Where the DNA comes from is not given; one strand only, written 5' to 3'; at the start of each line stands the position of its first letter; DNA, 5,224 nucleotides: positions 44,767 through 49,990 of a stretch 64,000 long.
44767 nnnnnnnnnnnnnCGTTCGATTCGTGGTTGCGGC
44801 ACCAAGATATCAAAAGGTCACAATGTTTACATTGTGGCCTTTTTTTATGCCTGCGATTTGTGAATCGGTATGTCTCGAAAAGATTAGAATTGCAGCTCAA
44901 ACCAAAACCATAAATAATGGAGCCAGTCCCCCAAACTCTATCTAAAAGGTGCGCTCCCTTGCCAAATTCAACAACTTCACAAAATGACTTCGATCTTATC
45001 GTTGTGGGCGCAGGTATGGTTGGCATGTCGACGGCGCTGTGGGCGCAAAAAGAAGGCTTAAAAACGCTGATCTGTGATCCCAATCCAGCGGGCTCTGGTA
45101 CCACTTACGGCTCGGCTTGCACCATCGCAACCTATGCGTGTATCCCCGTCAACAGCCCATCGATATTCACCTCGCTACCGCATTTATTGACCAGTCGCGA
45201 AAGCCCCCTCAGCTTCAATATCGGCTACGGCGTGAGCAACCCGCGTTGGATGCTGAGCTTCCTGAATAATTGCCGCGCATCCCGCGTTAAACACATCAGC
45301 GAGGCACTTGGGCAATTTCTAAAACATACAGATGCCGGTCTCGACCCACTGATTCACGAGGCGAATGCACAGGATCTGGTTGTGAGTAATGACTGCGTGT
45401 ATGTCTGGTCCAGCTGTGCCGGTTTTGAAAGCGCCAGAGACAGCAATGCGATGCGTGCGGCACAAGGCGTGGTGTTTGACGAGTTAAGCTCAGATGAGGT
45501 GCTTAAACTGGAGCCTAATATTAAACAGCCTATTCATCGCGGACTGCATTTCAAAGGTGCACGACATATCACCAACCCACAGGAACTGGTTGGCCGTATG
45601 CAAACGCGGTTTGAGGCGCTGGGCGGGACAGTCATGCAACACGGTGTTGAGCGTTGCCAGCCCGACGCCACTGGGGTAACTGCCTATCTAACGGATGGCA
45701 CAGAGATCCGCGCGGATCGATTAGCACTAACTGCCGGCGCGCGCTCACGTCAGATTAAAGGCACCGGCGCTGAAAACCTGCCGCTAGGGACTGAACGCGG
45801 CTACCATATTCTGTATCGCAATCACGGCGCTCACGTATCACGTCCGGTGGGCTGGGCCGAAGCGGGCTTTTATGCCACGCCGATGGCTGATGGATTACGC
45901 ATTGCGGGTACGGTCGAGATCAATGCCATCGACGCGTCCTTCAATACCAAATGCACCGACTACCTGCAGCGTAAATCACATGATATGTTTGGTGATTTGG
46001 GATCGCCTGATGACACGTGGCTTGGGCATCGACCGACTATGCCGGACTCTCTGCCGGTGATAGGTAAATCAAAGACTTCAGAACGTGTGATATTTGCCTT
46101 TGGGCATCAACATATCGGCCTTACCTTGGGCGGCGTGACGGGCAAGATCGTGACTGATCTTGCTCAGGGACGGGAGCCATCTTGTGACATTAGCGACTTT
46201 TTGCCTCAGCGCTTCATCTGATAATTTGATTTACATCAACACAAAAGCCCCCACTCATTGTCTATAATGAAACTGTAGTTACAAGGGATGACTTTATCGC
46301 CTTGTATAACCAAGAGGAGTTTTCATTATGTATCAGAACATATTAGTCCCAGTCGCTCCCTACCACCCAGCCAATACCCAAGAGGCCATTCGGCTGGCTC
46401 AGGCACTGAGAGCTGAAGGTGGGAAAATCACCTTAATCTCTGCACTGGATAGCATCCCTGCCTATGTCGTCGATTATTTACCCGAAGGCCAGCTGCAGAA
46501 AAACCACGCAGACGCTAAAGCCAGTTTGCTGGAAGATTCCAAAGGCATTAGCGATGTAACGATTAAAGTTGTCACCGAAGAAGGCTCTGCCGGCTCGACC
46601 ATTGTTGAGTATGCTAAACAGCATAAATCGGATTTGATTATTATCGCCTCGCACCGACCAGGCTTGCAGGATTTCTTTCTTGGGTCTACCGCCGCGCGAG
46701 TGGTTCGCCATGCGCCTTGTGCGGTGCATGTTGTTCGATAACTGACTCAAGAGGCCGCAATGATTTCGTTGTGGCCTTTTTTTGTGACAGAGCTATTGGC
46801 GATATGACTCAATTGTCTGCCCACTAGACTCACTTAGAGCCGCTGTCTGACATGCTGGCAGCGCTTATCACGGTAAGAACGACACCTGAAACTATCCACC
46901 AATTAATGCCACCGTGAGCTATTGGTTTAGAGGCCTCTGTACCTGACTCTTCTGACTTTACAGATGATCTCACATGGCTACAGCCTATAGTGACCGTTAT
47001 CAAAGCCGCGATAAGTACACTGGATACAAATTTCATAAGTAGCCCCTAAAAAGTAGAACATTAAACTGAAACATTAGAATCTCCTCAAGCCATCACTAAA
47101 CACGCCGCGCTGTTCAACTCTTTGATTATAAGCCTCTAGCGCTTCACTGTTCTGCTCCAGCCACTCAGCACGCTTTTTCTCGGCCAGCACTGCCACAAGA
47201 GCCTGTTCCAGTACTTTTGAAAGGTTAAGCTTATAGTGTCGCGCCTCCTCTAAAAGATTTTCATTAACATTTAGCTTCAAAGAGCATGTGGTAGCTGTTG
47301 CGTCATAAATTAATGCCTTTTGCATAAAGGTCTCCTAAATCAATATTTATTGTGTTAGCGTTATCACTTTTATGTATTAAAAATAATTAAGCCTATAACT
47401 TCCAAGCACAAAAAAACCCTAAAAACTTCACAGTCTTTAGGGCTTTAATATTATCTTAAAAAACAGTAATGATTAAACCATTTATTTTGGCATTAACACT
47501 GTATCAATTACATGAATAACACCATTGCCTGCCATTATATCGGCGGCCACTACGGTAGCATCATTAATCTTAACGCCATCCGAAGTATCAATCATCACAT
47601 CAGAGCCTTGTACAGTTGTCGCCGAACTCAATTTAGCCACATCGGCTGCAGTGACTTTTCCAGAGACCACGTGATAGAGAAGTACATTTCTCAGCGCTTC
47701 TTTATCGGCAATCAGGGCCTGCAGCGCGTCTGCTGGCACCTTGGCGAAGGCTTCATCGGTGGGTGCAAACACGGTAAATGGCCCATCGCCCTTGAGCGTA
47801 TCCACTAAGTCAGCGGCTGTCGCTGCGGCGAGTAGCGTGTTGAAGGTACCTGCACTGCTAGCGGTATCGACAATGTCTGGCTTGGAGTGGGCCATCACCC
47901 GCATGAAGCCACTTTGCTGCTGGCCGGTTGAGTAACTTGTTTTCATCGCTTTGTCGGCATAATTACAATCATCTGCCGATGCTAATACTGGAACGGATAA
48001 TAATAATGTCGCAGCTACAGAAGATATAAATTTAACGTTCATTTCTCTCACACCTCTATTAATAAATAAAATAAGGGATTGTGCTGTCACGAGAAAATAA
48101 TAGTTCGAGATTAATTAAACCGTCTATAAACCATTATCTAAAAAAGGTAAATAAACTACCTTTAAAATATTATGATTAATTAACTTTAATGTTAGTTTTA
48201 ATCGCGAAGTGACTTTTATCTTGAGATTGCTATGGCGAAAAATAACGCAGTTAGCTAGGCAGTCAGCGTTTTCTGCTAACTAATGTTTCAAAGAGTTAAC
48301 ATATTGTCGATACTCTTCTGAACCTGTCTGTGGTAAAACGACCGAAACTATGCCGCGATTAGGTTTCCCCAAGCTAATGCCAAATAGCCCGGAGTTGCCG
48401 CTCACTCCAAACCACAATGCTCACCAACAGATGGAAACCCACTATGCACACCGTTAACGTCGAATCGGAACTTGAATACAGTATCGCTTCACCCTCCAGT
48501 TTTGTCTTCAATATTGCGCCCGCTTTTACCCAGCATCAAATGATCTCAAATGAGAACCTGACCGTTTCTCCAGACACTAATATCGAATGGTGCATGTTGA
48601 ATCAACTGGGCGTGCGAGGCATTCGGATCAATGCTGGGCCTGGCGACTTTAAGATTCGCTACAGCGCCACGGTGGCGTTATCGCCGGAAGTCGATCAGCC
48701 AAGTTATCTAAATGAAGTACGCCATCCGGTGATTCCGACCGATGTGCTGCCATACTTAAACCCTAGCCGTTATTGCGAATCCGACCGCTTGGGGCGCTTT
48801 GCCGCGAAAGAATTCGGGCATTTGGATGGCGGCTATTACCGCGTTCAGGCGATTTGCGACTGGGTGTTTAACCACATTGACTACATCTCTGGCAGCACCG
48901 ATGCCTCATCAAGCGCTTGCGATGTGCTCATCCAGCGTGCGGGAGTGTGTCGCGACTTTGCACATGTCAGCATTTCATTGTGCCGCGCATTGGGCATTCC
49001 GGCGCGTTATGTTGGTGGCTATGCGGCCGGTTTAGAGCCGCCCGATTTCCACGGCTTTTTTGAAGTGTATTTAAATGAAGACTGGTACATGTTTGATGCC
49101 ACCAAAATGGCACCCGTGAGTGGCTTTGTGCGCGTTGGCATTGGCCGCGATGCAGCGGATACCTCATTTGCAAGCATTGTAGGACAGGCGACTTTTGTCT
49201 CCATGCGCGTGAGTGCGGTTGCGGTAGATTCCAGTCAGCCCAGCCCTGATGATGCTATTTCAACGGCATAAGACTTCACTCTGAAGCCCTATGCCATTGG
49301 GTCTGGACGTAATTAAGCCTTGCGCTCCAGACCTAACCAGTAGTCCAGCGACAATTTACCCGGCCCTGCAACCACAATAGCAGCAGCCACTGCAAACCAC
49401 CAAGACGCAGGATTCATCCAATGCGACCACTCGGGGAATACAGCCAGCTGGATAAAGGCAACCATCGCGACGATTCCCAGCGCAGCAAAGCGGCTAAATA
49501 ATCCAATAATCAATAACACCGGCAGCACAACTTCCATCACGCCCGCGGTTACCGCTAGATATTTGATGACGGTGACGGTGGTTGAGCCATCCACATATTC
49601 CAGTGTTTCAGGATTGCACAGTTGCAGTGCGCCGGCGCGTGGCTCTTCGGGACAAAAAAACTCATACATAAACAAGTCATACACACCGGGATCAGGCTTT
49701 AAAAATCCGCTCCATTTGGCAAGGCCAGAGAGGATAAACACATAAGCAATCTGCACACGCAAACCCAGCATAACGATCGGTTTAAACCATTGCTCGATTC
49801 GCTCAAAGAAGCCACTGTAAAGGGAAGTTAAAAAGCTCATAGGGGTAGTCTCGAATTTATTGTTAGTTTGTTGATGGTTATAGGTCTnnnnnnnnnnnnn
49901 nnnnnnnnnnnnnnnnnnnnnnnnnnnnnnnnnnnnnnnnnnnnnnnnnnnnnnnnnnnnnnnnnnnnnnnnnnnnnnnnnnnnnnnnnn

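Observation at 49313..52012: Complete bufferin-type RiPP gene cluster (DUF2282 precursor, DUF692 MNIO, DUF2063 partner, DoxX)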

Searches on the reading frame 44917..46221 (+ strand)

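Call 38: search_protein_families(library=pfam, proteins=[window:44917-46221:+], max_evalue=0.001)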
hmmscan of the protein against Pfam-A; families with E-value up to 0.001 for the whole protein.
window:44917-46221:+ (434 aa): 5 families
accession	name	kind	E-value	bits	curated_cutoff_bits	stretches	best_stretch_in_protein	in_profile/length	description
PF01266.30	DAO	-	1e-47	163.9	27.9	1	26-415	1-353/353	FAD dependent oxidoreductase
PF07992.20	Pyr_redox_2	-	9.5e-06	25.7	26.1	0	25-65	1-37/291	Pyridine nucleotide-disulphide oxidoreductase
PF03486.20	HI0933_like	-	1.4e-05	25.1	50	0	26-56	2-32/244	HI0933-like protein Rossmann domain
PF13454.12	NAD_binding_9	-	4.5e-05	23.9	21.8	0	238-274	117-153/155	FAD-NAD(P)-binding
PF00890.30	FAD_binding_2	-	5.6e-05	23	20.4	1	26-71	1-46/414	FAD binding domain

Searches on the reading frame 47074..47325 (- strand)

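Call 3: search_protein_families(library=pfam, proteins=[window:47074-47325:-], max_evalue=0.01)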
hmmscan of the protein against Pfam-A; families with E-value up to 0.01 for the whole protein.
window:47074-47325:- (83 aa): 1 family
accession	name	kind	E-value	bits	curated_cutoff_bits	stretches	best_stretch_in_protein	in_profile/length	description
PF07362.18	CcdA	-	1e-21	77.5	22.4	1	18-83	6-71/71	Post-segregation antitoxin CcdA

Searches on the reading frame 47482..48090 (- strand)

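Call 3: search_protein_families(library=pfam, proteins=[window:47482-48090:-], max_evalue=0.01)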
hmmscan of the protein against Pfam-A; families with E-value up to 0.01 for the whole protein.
window:47482-48090:- (202 aa): 1 family
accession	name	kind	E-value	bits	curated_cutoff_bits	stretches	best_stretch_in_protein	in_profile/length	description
PF02469.27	Fasciclin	-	3.4e-39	134.3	22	1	82-201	2-123/123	Fasciclin domain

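Call 4: search_protein_families(library=ncbifam, proteins=[window:47482-48090:-], max_evalue=0.01)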
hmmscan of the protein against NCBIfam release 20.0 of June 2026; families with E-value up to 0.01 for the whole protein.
window:47482-48090:- (202 aa): 0 families

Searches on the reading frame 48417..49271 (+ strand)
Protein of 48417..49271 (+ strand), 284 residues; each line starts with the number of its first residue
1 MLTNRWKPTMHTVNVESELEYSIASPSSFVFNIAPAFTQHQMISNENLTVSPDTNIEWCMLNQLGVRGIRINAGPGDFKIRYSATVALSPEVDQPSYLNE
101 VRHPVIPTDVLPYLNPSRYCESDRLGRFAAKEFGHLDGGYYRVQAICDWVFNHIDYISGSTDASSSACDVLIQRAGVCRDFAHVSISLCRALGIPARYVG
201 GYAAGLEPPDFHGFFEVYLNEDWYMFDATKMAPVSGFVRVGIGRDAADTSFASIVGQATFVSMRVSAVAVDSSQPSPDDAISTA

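Call 3: search_protein_families(library=pfam, proteins=[window:48417-49271:+], max_evalue=0.01)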
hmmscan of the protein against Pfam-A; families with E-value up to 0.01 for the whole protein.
window:48417-49271:+ (284 aa): 2 families
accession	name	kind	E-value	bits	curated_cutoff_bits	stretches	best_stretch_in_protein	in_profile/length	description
PF01841.26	Transglut_core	-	1.3e-22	80.6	23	1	137-228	12-108/108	Transglutaminase-like superfamily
PF21295.2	Bact_transglu_N_2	-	1.6e-10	41.6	27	1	14-101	4-93/101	Bacterial transglutaminase, N-terminal domain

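Call 4: search_protein_families(library=ncbifam, proteins=[window:48417-49271:+], max_evalue=0.01)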
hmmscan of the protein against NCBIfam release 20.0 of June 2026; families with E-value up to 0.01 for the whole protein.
window:48417-49271:+ (284 aa): 1 family
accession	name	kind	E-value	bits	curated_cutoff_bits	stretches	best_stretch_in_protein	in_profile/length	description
NF045980.1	MAG6410_fam_LP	equivalog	2.4e-05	23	450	1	143-230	170-261/622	MAG6410 family transglutaminase-related lipoprotein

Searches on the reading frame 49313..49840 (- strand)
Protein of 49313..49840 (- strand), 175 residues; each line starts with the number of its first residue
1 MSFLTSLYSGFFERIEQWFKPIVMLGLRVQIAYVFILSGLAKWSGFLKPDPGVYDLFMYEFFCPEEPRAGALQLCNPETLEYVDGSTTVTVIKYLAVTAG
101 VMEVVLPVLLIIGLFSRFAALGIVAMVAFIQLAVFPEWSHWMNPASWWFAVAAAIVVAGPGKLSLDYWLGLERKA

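Call 3: search_protein_families(library=pfam, proteins=[window:49313-49840:-], max_evalue=0.01)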
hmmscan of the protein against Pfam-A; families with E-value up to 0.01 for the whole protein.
window:49313-49840:- (175 aa): 2 families
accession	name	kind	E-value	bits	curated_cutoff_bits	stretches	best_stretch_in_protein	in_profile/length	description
PF07681.17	DoxX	-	4.8e-09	37.2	23.6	1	24-134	2-83/85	DoxX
PF04173.18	DoxD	-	6.1e-05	23.4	22.7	1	27-169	5-144/167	TQO small subunit DoxD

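Call 4: search_protein_families(library=ncbifam, proteins=[window:49313-49840:-], max_evalue=0.01)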
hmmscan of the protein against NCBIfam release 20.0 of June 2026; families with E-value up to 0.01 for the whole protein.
window:49313-49840:- (175 aa): 2 families
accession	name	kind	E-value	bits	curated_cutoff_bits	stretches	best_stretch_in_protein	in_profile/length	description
NF050144.1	matur_HvfX_fam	equivalog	8.2e-09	35.8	80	1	95-138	48-93/165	HvfX family Cu-binding RiPP maturation protein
NF045576.1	BT_3928_fam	equivalog_domain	0.0065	15.6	250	0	88-132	43-87/358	BT_3928 family protein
